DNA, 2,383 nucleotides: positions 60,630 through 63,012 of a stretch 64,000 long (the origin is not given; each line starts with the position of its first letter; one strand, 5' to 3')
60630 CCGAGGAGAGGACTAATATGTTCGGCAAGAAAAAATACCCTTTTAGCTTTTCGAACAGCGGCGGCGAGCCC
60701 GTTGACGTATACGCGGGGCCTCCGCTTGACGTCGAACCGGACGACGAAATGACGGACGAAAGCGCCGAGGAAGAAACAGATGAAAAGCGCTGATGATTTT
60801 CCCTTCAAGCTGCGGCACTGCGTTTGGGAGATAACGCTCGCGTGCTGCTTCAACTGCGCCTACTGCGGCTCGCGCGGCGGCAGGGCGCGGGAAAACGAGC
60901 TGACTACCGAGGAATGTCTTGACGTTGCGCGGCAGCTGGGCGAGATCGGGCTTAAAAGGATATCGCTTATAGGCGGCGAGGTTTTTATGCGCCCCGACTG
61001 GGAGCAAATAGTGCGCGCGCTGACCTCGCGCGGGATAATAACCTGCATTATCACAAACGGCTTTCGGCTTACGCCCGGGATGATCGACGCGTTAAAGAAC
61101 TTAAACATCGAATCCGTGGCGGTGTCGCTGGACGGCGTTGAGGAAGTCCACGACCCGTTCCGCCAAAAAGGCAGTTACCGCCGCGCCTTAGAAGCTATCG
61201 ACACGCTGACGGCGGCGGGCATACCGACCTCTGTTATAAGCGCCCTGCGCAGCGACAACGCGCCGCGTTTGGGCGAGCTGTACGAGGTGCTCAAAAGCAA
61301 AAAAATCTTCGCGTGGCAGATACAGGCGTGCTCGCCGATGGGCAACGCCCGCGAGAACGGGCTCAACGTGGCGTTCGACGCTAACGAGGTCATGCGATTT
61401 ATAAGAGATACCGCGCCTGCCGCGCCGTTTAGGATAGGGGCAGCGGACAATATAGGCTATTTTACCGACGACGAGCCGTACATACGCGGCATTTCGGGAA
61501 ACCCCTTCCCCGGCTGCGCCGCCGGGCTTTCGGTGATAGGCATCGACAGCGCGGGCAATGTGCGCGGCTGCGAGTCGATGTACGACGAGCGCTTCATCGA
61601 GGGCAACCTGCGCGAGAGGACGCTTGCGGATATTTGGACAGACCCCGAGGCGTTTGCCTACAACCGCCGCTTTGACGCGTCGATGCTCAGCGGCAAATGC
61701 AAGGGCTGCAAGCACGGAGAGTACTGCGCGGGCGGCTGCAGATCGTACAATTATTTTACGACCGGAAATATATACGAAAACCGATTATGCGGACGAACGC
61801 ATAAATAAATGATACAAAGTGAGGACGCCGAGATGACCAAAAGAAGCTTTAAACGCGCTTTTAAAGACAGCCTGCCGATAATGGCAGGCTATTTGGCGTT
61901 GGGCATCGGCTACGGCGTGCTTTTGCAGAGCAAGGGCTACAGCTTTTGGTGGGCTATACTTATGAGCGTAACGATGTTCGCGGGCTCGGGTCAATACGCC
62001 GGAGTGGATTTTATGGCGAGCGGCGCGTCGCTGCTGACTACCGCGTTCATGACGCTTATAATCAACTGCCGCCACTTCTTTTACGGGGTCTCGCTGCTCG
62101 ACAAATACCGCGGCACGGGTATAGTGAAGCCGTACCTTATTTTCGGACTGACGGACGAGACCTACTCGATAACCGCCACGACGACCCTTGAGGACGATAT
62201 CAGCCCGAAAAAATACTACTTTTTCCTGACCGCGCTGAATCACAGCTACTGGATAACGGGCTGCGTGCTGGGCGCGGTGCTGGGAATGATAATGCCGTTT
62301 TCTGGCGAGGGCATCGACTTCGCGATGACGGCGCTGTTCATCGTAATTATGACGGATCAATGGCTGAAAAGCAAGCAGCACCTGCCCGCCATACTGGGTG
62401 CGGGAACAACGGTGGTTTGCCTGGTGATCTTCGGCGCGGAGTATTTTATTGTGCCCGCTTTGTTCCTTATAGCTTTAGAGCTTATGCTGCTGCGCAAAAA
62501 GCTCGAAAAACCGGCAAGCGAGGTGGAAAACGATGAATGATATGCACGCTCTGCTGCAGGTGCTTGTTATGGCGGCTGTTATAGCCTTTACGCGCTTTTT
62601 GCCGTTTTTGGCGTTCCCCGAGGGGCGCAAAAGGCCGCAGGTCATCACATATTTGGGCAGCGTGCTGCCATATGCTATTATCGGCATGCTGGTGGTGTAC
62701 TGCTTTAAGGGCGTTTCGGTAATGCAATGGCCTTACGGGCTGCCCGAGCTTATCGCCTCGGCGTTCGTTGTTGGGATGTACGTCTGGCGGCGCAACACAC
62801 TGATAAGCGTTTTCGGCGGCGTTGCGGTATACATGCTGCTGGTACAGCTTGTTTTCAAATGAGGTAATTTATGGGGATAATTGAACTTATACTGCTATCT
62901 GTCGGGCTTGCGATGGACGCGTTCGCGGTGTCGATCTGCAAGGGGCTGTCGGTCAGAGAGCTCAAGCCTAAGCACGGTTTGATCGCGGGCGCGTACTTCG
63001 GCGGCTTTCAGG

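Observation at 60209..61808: Candidate new peptide-modification system: rSAM/SPASM enzyme coupled to a KYPF..VYAGP mini-ORF and a paralogous YAGP-repeat zinc-ribbon protein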

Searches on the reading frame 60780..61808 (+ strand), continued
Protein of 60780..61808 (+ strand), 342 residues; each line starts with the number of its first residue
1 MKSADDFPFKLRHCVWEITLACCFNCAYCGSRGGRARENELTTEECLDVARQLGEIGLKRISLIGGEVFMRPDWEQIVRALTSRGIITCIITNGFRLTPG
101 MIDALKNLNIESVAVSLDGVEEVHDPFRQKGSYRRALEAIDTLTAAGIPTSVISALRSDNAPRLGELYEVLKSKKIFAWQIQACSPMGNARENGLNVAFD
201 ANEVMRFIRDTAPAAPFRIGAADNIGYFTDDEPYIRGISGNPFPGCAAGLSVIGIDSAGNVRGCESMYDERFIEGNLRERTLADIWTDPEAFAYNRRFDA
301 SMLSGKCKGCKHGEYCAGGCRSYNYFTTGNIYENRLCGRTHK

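Call 54: search_protein_families(library=ncbifam, proteins=[P0184, P0196, P0139, P0171, P0174, P0127, P0128, P0129, P0155, P0121], max_evalue=1e-60)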
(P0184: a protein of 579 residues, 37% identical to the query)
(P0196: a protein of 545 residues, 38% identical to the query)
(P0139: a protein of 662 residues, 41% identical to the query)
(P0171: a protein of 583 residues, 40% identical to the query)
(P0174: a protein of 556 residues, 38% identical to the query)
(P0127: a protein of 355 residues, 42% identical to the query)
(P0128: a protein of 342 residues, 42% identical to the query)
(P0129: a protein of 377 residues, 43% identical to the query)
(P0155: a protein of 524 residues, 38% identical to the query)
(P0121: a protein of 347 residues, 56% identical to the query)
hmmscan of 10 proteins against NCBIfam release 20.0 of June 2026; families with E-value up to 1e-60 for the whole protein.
P0184 (579 aa): 2 families
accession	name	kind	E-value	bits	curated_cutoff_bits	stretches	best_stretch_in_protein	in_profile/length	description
TIGR04103.1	rSAM_nif11_3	equivalog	5.1e-82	275.7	725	1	19-372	3-353/412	nif11-class peptide radical SAM maturase 3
TIGR03913.1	rad_SAM_trio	equivalog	2.6e-81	273.4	591.75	1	6-420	4-410/477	GDL motif peptide-associated radical SAM/SPASM maturase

P0196 (545 aa): 2 families
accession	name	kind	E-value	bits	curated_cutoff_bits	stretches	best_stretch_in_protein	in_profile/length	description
TIGR04103.1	rSAM_nif11_3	equivalog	8.3e-65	219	725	1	17-358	5-343/412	nif11-class peptide radical SAM maturase 3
TIGR03913.1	rad_SAM_trio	equivalog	8.6e-64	215.6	591.75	1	16-358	18-353/477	GDL motif peptide-associated radical SAM/SPASM maturase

P0139 (662 aa): 2 families
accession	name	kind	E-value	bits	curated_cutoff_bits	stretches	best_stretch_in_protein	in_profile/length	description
TIGR04103.1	rSAM_nif11_3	equivalog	7.7e-89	298.2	725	1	10-359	3-353/412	nif11-class peptide radical SAM maturase 3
TIGR03913.1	rad_SAM_trio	equivalog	6.5e-82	275.4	591.75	1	6-358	13-362/477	GDL motif peptide-associated radical SAM/SPASM maturase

P0171 (583 aa): 2 families
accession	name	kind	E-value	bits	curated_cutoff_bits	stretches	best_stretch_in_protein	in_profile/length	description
TIGR03913.1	rad_SAM_trio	equivalog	2.6e-78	263.6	591.75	1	10-354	16-357/477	GDL motif peptide-associated radical SAM/SPASM maturase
TIGR04103.1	rSAM_nif11_3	equivalog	7.2e-77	258.7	725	1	13-371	5-361/412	nif11-class peptide radical SAM maturase 3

P0174 (556 aa): 2 families
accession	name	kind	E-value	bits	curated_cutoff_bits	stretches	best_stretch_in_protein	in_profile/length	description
TIGR04103.1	rSAM_nif11_3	equivalog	1.8e-87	293.7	725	1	14-358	5-350/412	nif11-class peptide radical SAM maturase 3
TIGR03913.1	rad_SAM_trio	equivalog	1.5e-79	267.6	591.75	1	11-359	16-361/477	GDL motif peptide-associated radical SAM/SPASM maturase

P0127 (355 aa): 2 families
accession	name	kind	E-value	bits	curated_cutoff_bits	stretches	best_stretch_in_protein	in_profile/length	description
TIGR03913.1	rad_SAM_trio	equivalog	3.9e-72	243.2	591.75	1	14-349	16-354/477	GDL motif peptide-associated radical SAM/SPASM maturase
TIGR04103.1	rSAM_nif11_3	equivalog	8.1e-71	238.8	725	1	18-348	6-343/412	nif11-class peptide radical SAM maturase 3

P0128 (342 aa): 0 families

P0129 (377 aa): 2 families
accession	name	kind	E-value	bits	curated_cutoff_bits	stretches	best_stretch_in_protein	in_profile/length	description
TIGR03913.1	rad_SAM_trio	equivalog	3.1e-64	217.1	591.75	1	11-342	21-355/477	GDL motif peptide-associated radical SAM/SPASM maturase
TIGR04103.1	rSAM_nif11_3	equivalog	5.1e-64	216.4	725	1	6-342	2-345/412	nif11-class peptide radical SAM maturase 3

P0155 (524 aa): 2 families
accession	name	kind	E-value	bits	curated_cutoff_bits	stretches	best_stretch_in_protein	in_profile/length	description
TIGR04103.1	rSAM_nif11_3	equivalog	7.8e-69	232.3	725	1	4-348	2-345/412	nif11-class peptide radical SAM maturase 3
TIGR03913.1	rad_SAM_trio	equivalog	6.5e-63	212.8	591.75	1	9-349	21-356/477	GDL motif peptide-associated radical SAM/SPASM maturase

P0121 (347 aa): 2 families
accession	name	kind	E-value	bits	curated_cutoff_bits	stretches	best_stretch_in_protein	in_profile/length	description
TIGR04103.1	rSAM_nif11_3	equivalog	3.4e-70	236.7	725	1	9-346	3-345/412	nif11-class peptide radical SAM maturase 3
TIGR03913.1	rad_SAM_trio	equivalog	3.7e-64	216.9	591.75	1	11-346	19-355/477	GDL motif peptide-associated radical SAM/SPASM maturase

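Call 63: find_encoding_contigs(protein=P0136, flank=2000, max_places=1)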
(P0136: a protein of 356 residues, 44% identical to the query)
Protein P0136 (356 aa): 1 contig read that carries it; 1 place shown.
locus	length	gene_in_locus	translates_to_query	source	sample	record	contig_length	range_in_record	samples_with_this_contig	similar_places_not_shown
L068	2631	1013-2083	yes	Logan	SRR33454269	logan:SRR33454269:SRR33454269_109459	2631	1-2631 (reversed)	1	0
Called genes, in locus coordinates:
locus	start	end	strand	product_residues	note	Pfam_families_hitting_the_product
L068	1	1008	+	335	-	?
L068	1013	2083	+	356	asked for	PF04055:Radical_SAM, PF13186:SPASM (weak)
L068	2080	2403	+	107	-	-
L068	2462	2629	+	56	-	?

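Call 64: find_encoding_contigs(protein=P0129, flank=2000, max_places=1)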
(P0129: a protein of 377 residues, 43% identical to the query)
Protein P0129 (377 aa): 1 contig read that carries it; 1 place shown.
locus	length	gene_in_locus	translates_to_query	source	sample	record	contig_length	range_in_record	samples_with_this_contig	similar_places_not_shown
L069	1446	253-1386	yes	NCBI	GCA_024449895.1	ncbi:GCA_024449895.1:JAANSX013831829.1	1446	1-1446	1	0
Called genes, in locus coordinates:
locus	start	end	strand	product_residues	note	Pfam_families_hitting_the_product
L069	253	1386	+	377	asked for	PF04055:Radical_SAM, PF13186:SPASM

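Call 65: find_encoding_contigs(protein=P0135, flank=2000, max_places=1)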
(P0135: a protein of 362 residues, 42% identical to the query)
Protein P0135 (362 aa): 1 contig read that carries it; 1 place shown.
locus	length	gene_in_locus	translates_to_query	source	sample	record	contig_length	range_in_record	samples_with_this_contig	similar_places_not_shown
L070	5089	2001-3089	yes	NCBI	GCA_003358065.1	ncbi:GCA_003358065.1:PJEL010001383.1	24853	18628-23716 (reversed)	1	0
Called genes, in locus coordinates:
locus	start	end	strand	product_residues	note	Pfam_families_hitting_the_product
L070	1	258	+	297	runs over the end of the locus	-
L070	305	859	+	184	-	-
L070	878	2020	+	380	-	PF04055:Radical_SAM, PF13186:SPASM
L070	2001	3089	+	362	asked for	PF04055:Radical_SAM, PF13353:Fer4_12 (weak), PF13186:SPASM (weak)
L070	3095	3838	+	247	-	-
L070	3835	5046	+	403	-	PF00884:Sulfatase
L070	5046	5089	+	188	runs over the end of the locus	PF13469:Sulfotransfer_3 (faint)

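Call 66: find_encoding_contigs(protein=P0149, flank=2000, max_places=1)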
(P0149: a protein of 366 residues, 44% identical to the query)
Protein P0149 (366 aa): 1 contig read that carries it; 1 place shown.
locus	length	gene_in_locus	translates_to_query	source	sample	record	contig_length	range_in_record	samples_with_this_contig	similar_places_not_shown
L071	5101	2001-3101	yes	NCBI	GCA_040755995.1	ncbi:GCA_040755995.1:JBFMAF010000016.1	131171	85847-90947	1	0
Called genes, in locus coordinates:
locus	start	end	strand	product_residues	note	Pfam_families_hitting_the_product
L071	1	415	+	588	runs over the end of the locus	PF13473:Cupredoxin_1, PF00127:Copper-bind, PF13473:Cupredoxin_1 (weak)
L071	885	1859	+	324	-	PF02475:TRM5-TYW2_MTfase (weak), PF06325:PrmA, PF13847:Methyltransf_31 (weak), PF08241:Methyltransf_11 (weak), PF13649:Methyltransf_25, PF22528:PRMT_C (faint), PF17286:PRMT5_C (weak)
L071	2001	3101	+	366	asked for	PF04055:Radical_SAM, PF13186:SPASM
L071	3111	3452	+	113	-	-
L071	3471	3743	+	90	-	-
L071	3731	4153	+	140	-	PF20308:TPR-S (faint), PF13424:TPR_12 (faint), PF07719:TPR_2 (faint), PF13428:TPR_14 (faint), PF13181:TPR_8 (faint), PF00515:TPR_1 (weak), PF13371:TPR_9 (weak), PF14559:TPR_19 (weak), +4 more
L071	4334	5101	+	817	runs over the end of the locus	PF13088:BNR_2 (faint), PF14870:PSII_BNR (faint), PF24316:Tli3 (faint), PF25852:DUF6242_C (faint), PF02012:BNR (faint), PF15902:Sortilin-Vps10, PF01833:TIG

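Call 92: search_protein_families(library=pfam, proteins=[L062:2456-3004:+, L012:2472-3215:+, L038:3544-3987:+, L058:2843-3004:+, L067:632-859:+, L068:2080-2403:+, L071:3111-3452:+, L009:3633-3977:+], max_evalue=0.01)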
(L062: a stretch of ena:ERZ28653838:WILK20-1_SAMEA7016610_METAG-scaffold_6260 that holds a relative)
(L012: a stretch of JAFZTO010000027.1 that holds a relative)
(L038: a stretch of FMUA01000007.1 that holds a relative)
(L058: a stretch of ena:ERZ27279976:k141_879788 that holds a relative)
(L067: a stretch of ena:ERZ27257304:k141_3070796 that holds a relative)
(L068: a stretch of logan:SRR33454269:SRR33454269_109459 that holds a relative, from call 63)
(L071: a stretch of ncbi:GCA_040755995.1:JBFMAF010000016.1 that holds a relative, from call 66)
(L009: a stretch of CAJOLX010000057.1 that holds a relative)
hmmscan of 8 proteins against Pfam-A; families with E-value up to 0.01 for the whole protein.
L062:2456-3004:+ (182 aa): 6 families
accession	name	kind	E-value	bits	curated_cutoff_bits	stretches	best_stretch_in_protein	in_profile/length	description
PF13240.11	Zn_Ribbon_1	-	9.3e-09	35.3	25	1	156-178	1-23/23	zinc-ribbon domain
PF12773.13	DZR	-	1.7e-05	25.3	27.3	1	157-179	1-23/45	Double zinc ribbon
PF13248.11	Zn_ribbon_3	-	0.00017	21.3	27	1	157-178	5-26/26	zinc-ribbon domain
PF17032.10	Zn_ribbon_15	-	0.0012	20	28.9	1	155-175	53-73/73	zinc-ribbon family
PF14803.11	Zn_ribbon_Nudix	-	0.0017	18.7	25.6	0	169-181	1-13/34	Nudix N-terminal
PF18912.6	DZR_2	-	0.003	17.8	27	1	152-174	34-55/56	Double zinc ribbon domain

L012:2472-3215:+ (247 aa): 4 families
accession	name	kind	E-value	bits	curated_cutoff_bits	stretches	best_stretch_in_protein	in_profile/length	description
PF13240.11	Zn_Ribbon_1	-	3.6e-07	30.2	25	1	221-243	1-23/23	zinc-ribbon domain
PF12773.13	DZR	-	6e-05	23.6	27.3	1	219-244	12-35/45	Double zinc ribbon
PF17032.10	Zn_ribbon_15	-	0.00017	22.8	28.9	1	217-240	50-73/73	zinc-ribbon family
PF13248.11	Zn_ribbon_3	-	0.00079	19.3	27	1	219-242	2-25/26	zinc-ribbon domain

L038:3544-3987:+ (147 aa): 3 families
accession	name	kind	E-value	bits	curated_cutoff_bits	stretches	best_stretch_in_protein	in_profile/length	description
PF13240.11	Zn_Ribbon_1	-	5.6e-07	29.6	25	1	120-142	1-23/23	zinc-ribbon domain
PF13248.11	Zn_ribbon_3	-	3.2e-05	23.7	27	1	121-142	5-26/26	zinc-ribbon domain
PF12773.13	DZR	-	0.00011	22.8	27.3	1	120-139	26-45/45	Double zinc ribbon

L058:2843-3004:+ (53 aa): 0 families

L067:632-859:+ (75 aa): 2 families
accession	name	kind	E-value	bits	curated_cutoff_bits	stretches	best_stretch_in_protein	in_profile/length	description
PF13240.11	Zn_Ribbon_1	-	0.0037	17.5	25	1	56-71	5-20/23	zinc-ribbon domain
PF24463.1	DUF7577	-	0.0072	16.3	28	0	51-71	2-23/27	Domain of unknown function (DUF7577)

L068:2080-2403:+ (107 aa): 1 family
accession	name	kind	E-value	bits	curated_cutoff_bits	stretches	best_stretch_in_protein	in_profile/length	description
PF05887.16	Trypan_PARP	-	0.008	16.6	100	1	57-100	91-133/134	Procyclic acidic repetitive protein (PARP)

L071:3111-3452:+ (113 aa): 0 families

L009:3633-3977:+ (114 aa): 0 families

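Call 94: search_protein_families(library=ncbifam, proteins=[L062:2456-3004:+, L012:2472-3215:+, L038:3544-3987:+, L058:2843-3004:+, L067:632-859:+, L068:2080-2403:+, L071:3111-3452:+, L009:3633-3977:+], max_evalue=0.01)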
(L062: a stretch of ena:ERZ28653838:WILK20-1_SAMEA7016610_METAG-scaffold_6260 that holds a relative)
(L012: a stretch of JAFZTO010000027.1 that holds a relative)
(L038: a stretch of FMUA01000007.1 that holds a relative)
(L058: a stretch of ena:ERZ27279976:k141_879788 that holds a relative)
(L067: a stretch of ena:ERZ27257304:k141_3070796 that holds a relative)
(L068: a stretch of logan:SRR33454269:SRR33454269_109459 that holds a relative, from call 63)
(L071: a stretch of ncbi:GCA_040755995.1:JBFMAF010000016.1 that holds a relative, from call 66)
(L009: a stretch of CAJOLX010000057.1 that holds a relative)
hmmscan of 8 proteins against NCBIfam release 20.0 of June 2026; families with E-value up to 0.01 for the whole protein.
L062:2456-3004:+ (182 aa): 1 family
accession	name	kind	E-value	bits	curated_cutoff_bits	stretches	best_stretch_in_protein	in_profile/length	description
NF045510.1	4Cys_prefix_kin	domain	0.0089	16.3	24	0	165-177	13-25/26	4-Cys prefix domain-containing protein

L012:2472-3215:+ (247 aa): 0 families

L038:3544-3987:+ (147 aa): 1 family
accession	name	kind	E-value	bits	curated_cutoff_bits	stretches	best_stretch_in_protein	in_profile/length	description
NF045510.1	4Cys_prefix_kin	domain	7e-05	23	24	0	130-140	14-24/26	4-Cys prefix domain-containing protein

L058:2843-3004:+ (53 aa): 0 families

L067:632-859:+ (75 aa): 0 families

L068:2080-2403:+ (107 aa): 0 families

L071:3111-3452:+ (113 aa): 0 families

L009:3633-3977:+ (114 aa): 0 families

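Call 95: predict_structure(alignment_id=A3)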
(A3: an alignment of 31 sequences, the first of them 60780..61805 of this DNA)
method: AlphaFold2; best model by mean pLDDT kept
length: 342 residues; sequences in the alignment: 31
mean_pLDDT: 75.6   pTM: 0.82
mean pLDDT of the five models: 75.6, 71.7, 71.4, 71.2, 71.1
residues with pLDDT >= 90: 112; 70-90: 98; 50-70: 100; < 50: 32
segments of 3 or more residues with pLDDT < 50: 230-233, 240-258
pLDDT, mean of each block of 10 residues (from residue 1): 54 78 73 64 91 87 84 95 94 91 96 93 90 95 97 89 96 94 64 74 88 90 59 51 41 45 57 63 76 61 73 60 51 63 53
secondary structure, 60 per line:
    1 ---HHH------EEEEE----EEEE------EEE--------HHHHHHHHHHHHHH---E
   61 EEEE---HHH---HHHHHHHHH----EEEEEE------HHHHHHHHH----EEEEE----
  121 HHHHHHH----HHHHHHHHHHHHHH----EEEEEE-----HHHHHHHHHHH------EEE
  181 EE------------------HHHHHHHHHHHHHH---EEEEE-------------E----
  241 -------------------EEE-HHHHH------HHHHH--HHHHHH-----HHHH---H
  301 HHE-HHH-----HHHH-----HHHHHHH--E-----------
elements in order: E13-17 E22-25 E32-34 H43-56 E60-64 H74-82 E87-92 H99-107 E112-116 H121-127 H132-145 E150-155 H161-171 E178-182 H201-214 E218-222 E260-262 H264-268 H275-279 H282-287 H293-296 H313-316 H322-328

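Call 98: fold_search(model_id=the predicted structure, library=pdb)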
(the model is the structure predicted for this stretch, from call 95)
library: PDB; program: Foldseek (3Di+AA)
matches with E <= 10: 1740; with E <= 0.001: 242
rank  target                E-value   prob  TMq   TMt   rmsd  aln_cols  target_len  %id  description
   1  6efn                  2.3e-14  1.00  0.56  0.50   2.7       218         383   23  Structure of a RiPP maturase, SkfB (released 2018-10-24)
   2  6c8v                  2.9e-14  1.00  0.58  0.63   7.5       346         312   18  X-ray structure of PqqE from Methylobacterium extorquens (released 2018-02-14)
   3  5v1s_A                5.6e-13  1.00  0.65  0.54   6.6       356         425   16  Crystal structure of Streptococcus suis SuiB bound to S-adenosylmethionine (released 2017-08-30)
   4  5v1t_A                8.0e-12  1.00  0.66  0.53   6.7       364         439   15  Crystal structure of Streptococcus suis SuiB bound to precursor peptide SuiA (released 2017-08-30)
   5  5v1q_A                9.0e-12  1.00  0.66  0.54   6.1       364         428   16  Crystal structure of Streptococcus suis SuiB (released 2017-08-30)
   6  5v1q_B                2.0e-11  1.00  0.64  0.51   9.3       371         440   14  Crystal structure of Streptococcus suis SuiB (released 2017-08-30)
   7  7vob                  3.5e-11  1.00  0.50  0.52  12.8       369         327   19  The crystal structure of a Radical SAM Enzyme BlsE involved in the Biosynthesis of Blasticidin S (released 2022-05-04)
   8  5v1s_B                5.1e-11  1.00  0.58  0.48   8.4       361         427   15  Crystal structure of Streptococcus suis SuiB bound to S-adenosylmethionine (released 2017-08-30)
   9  2fb2_B                7.8e-11  1.00  0.49  0.51   4.2       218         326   23  Structure of the MoaA Arg17/266/268/Ala triple mutant (released 2006-05-09)
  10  2fb2_A                3.2e-10  1.00  0.45  0.47   2.8       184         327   26  Structure of the MoaA Arg17/266/268/Ala triple mutant (released 2006-05-09)
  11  1tv7_A                8.1e-10  1.00  0.45  0.47   2.7       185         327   24  Structure of the S-adenosylmethionine dependent Enzyme MoaA (released 2004-08-31)
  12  5ff2                  1.7e-09  1.00  0.47  0.47   3.5       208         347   20  HydE from T. maritima in complex with (2R,4R)-TDA (released 2016-04-06)
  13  3cix                  1.8e-09  1.00  0.42  0.42   3.3       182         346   21  X-RAY structure of the [FeFe]-hydrogenase maturase HydE from thermotoga maritima in complex with thiocyanate (released 2008-04-08)
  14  5vsl_A                2.0e-09  1.00  0.44  0.57   2.6       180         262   17  Crystal structure of viperin with bound [4Fe-4S] cluster and S-adenosylhomocysteine (SAH) (released 2017-06-14)
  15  5vsl_B                3.6e-09  1.00  0.51  0.67   3.5       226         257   16  Crystal structure of viperin with bound [4Fe-4S] cluster and S-adenosylhomocysteine (SAH) (released 2017-06-14)
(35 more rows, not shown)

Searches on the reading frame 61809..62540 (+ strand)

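Call 3: search_protein_families(library=ncbifam, proteins=[window:61809-62540:+], max_evalue=0.1)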
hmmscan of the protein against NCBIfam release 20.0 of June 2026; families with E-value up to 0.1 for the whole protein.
window:61809-62540:+ (243 aa): 1 family
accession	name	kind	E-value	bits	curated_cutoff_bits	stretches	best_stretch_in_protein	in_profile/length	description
TIGR00346.1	azlC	equivalog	6.3e-74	248.9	332.35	1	14-233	2-221/221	azaleucine resistance protein AzlC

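Call 4: search_protein_families(library=pfam, proteins=[window:61809-62540:+], max_evalue=0.1)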
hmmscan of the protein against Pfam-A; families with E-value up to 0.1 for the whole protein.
window:61809-62540:+ (243 aa): 1 family
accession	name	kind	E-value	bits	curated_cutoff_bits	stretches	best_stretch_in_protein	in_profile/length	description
PF03591.19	AzlC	-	1.7e-42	145.6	32.1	1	23-161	1-136/137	AzlC protein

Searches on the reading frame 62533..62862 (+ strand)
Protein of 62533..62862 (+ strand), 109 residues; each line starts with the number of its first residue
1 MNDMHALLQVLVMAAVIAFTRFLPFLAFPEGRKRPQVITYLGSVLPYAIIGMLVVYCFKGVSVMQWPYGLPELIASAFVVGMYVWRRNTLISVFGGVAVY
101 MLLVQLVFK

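Call 3: search_protein_families(library=ncbifam, proteins=[window:62533-62862:+], max_evalue=0.1)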
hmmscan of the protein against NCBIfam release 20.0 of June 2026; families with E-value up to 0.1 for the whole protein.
window:62533-62862:+ (109 aa): 0 families

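Call 4: search_protein_families(library=pfam, proteins=[window:62533-62862:+], max_evalue=0.1)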
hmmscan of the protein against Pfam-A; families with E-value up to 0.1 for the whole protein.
window:62533-62862:+ (109 aa): 3 families
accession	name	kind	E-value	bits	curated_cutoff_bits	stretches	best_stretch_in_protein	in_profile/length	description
PF05437.17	AzlD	-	4.7e-22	78.4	23.7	1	7-104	2-99/99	Branched-chain amino acid transport protein (AzlD)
PF20479.3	TMEM128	-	0.01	16.7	23.9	1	2-106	5-114/124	TMEM128 protein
PF07069.16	PRRSV_2b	-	0.038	15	25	0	3-61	3-53/73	Porcine reproductive and respiratory syndrome virus 2b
